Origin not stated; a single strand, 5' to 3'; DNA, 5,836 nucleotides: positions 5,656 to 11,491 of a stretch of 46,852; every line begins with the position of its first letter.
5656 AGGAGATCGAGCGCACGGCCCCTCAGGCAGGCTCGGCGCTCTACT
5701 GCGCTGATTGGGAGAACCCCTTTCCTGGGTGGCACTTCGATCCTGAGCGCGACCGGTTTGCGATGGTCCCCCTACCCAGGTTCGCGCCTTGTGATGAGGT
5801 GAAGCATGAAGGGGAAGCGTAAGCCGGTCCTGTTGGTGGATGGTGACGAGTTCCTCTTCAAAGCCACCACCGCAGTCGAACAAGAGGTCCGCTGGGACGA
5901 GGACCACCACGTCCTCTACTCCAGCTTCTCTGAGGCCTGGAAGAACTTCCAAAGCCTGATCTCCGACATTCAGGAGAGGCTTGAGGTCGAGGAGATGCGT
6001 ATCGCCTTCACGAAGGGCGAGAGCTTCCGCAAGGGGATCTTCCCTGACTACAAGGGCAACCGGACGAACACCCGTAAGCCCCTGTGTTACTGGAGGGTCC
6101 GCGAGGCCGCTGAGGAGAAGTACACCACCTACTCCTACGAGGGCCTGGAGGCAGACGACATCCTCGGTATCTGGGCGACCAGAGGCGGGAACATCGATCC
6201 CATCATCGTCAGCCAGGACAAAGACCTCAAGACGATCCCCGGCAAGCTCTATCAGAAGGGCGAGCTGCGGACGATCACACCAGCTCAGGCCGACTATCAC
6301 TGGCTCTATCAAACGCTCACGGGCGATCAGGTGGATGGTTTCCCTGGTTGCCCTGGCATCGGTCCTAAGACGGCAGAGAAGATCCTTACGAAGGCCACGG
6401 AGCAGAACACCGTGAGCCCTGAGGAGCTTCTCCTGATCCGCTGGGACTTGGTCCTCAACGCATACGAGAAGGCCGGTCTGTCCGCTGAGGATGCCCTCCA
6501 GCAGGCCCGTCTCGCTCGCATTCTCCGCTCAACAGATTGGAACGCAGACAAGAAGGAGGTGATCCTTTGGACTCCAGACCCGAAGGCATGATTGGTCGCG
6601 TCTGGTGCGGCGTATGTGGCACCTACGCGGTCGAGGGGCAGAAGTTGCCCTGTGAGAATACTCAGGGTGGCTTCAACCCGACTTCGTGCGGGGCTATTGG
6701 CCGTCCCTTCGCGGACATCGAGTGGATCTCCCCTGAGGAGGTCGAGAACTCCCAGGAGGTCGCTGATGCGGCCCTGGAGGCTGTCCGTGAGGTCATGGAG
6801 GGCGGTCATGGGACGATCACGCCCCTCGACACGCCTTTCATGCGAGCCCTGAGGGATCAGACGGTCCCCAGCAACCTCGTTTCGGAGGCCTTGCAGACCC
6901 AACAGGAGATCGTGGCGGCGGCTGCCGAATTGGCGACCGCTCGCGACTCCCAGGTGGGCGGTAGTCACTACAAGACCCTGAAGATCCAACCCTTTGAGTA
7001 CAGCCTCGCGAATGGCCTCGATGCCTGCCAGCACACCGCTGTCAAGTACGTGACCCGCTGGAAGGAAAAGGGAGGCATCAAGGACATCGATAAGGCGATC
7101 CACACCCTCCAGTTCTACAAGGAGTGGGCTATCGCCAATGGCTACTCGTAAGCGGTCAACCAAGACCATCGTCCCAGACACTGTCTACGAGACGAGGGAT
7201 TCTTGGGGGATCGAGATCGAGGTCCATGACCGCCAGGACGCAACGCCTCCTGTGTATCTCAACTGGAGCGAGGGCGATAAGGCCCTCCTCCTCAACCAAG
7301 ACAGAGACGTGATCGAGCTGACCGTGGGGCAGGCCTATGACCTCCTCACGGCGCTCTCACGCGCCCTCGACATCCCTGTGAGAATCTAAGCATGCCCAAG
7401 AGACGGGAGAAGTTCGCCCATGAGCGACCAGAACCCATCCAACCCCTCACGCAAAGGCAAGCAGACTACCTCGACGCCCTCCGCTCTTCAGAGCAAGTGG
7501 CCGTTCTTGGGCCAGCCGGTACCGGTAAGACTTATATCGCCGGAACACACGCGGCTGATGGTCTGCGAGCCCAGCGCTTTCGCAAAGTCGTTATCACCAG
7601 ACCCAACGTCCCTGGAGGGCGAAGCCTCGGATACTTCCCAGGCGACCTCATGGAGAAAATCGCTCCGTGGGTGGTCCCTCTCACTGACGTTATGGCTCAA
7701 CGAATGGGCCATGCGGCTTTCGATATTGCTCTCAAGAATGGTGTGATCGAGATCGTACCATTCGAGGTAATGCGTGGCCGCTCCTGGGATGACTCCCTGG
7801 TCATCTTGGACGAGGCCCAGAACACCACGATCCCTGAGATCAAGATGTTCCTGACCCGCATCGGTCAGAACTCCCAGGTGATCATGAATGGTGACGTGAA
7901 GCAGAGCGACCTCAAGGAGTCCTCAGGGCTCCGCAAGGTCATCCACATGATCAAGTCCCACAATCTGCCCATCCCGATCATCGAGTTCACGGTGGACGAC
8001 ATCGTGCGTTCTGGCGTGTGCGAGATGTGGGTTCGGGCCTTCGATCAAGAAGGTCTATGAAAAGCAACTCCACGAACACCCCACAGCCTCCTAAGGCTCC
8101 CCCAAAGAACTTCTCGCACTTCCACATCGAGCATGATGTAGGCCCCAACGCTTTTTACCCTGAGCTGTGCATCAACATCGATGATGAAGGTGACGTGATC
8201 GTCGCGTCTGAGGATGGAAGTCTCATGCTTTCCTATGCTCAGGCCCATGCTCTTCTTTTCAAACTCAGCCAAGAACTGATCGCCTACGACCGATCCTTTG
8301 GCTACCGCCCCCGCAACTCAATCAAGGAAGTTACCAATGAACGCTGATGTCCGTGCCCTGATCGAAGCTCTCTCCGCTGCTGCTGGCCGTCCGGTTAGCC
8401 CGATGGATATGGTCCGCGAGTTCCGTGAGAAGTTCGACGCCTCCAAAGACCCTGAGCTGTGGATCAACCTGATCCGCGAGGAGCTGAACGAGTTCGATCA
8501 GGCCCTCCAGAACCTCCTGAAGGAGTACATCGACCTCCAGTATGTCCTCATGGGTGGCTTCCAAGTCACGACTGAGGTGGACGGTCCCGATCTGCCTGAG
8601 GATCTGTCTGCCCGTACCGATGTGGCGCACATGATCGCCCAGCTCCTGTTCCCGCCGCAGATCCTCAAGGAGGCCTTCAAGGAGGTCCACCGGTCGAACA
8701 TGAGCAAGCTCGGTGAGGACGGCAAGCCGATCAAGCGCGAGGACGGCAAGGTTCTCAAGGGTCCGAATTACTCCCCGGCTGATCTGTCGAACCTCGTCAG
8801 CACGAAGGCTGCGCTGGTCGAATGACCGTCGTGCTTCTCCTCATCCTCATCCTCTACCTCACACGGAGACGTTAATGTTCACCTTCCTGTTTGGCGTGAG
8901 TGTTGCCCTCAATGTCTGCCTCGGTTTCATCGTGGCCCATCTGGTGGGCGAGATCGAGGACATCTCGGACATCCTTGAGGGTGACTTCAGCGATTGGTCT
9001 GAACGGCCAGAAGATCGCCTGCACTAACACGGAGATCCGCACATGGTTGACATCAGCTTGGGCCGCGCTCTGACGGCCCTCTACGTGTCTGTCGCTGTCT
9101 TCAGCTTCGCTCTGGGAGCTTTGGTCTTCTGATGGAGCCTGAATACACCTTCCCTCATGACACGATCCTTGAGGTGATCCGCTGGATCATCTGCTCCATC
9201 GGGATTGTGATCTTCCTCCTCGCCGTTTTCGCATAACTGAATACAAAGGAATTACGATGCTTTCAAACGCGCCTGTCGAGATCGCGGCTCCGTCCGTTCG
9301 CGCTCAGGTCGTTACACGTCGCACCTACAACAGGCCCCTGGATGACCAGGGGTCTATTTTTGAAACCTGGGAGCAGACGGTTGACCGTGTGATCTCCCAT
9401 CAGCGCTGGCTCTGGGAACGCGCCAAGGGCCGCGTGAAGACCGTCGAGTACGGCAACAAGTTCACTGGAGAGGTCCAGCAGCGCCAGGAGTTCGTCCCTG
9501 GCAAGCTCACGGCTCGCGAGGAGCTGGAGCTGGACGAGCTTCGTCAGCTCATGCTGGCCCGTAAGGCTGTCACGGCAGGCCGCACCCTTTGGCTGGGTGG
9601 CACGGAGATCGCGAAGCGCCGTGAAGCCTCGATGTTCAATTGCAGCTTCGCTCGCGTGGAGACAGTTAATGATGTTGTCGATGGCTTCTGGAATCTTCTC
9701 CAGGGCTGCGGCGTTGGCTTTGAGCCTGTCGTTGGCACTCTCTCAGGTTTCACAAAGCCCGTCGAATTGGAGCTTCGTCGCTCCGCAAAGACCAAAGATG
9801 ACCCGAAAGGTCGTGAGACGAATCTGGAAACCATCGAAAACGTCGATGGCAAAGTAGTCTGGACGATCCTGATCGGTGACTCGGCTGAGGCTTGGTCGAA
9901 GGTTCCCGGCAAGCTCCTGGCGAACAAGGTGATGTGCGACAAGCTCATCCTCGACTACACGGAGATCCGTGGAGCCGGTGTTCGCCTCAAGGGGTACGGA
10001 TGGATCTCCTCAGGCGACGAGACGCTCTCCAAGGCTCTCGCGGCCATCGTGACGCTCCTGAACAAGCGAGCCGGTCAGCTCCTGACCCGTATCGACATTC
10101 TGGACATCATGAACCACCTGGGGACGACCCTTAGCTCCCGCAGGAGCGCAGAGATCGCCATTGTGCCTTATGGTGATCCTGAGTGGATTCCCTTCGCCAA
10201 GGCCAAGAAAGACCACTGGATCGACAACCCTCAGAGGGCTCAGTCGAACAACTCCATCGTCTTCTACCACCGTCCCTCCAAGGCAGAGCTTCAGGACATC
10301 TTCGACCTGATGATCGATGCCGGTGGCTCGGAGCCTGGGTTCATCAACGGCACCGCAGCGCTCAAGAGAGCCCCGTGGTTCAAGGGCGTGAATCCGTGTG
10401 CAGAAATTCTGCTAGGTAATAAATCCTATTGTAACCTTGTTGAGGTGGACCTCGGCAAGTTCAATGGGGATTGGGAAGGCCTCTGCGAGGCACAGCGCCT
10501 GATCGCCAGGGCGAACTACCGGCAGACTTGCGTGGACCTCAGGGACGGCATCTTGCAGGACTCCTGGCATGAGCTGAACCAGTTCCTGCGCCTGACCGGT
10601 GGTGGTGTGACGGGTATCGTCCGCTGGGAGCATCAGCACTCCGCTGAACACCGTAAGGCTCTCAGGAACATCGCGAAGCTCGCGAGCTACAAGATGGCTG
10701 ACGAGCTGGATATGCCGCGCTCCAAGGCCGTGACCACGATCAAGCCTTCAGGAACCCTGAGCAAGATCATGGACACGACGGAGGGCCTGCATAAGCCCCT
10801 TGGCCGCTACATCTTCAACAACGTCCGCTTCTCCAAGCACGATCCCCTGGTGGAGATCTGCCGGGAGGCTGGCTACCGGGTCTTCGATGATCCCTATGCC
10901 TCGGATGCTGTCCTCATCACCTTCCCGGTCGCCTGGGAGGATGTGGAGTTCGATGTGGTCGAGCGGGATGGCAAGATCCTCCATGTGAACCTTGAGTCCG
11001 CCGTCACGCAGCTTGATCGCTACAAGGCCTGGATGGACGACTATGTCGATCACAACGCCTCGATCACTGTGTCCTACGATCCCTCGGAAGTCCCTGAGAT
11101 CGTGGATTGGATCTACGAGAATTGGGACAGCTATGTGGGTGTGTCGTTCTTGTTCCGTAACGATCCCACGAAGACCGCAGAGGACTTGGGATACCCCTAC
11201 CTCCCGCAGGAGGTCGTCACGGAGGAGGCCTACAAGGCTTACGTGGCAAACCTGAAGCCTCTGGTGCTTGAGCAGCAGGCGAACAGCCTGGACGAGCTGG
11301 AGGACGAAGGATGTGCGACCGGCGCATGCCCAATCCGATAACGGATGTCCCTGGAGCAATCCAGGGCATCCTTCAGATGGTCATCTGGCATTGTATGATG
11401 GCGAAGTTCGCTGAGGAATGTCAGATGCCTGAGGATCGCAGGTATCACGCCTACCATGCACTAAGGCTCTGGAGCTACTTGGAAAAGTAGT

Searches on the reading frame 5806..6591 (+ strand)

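Call 77: search_protein_families(library=ncbifam, proteins=[window:5806-6591:+], max_evalue=0.01)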
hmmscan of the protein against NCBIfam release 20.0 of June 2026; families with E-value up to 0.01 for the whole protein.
window:5806-6591:+ (261 aa): 6 families
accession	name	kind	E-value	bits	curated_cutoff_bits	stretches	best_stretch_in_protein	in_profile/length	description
NF004397.1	PRK05755.1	equivalog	3e-21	75.7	720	1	7-255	2-258/889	DNA polymerase I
TIGR00593.1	pola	equivalog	5.5e-18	64.7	600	1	9-196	2-204/890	DNA polymerase I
NF011547.0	PRK14976.1-4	equivalog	5.1e-16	58.8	305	2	6-141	2-140/291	5'-3' exonuclease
NF007017.0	PRK09482.1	equivalog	1.7e-08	34.3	261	1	168-202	173-207/257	flap endonuclease Xni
NF011545.0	PRK14976.1-2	equivalog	2e-08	33.8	434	1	4-203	5-215/287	5'-3' exonuclease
NF011546.0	PRK14976.1-3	equivalog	2.1e-06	27.2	347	1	6-197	3-214/297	5'-3' exonuclease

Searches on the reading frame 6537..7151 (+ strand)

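Call 93: search_protein_families(library=pfam, proteins=[window:6537-7151:+], max_evalue=0.01)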
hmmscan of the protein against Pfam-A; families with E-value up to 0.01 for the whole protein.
window:6537-7151:+ (204 aa): 1 family
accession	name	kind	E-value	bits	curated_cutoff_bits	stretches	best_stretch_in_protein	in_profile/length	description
PF11753.13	DUF3310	-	0.00057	20.3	24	1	143-189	5-57/60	Protein of unknwon function (DUF3310)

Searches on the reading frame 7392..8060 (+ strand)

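Call 77: search_protein_families(library=ncbifam, proteins=[window:7392-8060:+], max_evalue=0.01)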
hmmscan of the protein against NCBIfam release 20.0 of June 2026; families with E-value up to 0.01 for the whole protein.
window:7392-8060:+ (222 aa): 4 families
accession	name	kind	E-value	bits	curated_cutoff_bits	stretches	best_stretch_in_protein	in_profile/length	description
NF007827.1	PRK10536.1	equivalog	3.7e-53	180.5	380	1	14-216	47-252/253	phosphate starvation-inducible protein PhoH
NF053827.1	RNA5-3helPhoH2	equivalog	1.6e-26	93.3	680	1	36-192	240-401/427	RNA 5'-3' helicase PhoH2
NF038214.1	IS21_help_AAA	equivalog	0.0028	17.4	200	1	14-55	71-112/232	IS21-like element helper ATPase IstB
TIGR02640.1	gas_vesic_GvpN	equivalog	0.0069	15.9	266.8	0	15-55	6-43/262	gas vesicle protein GvpN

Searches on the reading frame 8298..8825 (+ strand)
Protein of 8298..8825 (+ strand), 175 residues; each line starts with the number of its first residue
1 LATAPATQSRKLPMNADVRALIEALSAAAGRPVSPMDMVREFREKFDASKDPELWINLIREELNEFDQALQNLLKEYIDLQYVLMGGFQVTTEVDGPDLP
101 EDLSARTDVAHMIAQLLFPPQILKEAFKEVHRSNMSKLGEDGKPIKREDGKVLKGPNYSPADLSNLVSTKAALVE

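Call 77: search_protein_families(library=ncbifam, proteins=[window:8298-8825:+], max_evalue=0.01)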
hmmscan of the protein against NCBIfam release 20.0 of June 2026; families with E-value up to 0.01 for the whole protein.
window:8298-8825:+ (175 aa): 0 families

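Call 93: search_protein_families(library=pfam, proteins=[window:8298-8825:+], max_evalue=0.01)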
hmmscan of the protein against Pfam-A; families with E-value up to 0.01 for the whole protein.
window:8298-8825:+ (175 aa): 1 family
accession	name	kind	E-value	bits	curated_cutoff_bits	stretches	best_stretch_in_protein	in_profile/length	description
PF01503.22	PRA-PH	-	0.00019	22.2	21.3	1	51-90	28-70/86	Phosphoribosyl-ATP pyrophosphohydrolase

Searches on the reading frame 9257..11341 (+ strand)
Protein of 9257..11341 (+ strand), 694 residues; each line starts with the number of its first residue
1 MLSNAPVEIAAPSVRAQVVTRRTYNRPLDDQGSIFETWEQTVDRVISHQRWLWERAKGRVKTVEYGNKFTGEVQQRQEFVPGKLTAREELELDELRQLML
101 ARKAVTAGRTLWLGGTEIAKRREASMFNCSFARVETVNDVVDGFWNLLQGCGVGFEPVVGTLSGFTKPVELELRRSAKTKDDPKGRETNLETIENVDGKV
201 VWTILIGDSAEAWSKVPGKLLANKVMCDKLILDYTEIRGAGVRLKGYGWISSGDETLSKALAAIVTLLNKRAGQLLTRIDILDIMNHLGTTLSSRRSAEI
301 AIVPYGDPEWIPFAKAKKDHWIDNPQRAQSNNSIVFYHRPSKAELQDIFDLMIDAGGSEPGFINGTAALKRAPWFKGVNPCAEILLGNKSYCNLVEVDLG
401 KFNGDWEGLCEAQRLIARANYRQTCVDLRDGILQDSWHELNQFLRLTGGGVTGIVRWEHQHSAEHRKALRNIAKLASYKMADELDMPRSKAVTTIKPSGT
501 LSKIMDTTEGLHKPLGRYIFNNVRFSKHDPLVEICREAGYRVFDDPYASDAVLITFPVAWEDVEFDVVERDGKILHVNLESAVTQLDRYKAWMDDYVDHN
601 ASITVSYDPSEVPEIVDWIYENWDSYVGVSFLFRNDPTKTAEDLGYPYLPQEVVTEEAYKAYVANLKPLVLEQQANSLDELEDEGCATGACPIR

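Call 8: search_protein_families(library=phrogs, proteins=[window:9257-11341:+])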
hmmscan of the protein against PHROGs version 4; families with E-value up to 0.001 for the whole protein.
window:9257-11341:+ (694 aa): 1 family
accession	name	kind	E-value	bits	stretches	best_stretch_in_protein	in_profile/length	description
phrog_367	-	DNA, RNA and nucleotide metabolism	8.9e-165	550.7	1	13-694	32-697/701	ribonucleotide reductase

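Call 9: search_protein_families(library=pfam, proteins=[window:9257-11341:+])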
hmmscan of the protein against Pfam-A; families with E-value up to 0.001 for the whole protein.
window:9257-11341:+ (694 aa): 1 family
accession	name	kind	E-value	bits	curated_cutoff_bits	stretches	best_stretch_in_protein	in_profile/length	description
PF17975.6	RNR_Alpha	-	3.8e-05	24.6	26.4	0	17-54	22-58/101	Ribonucleotide reductase alpha domain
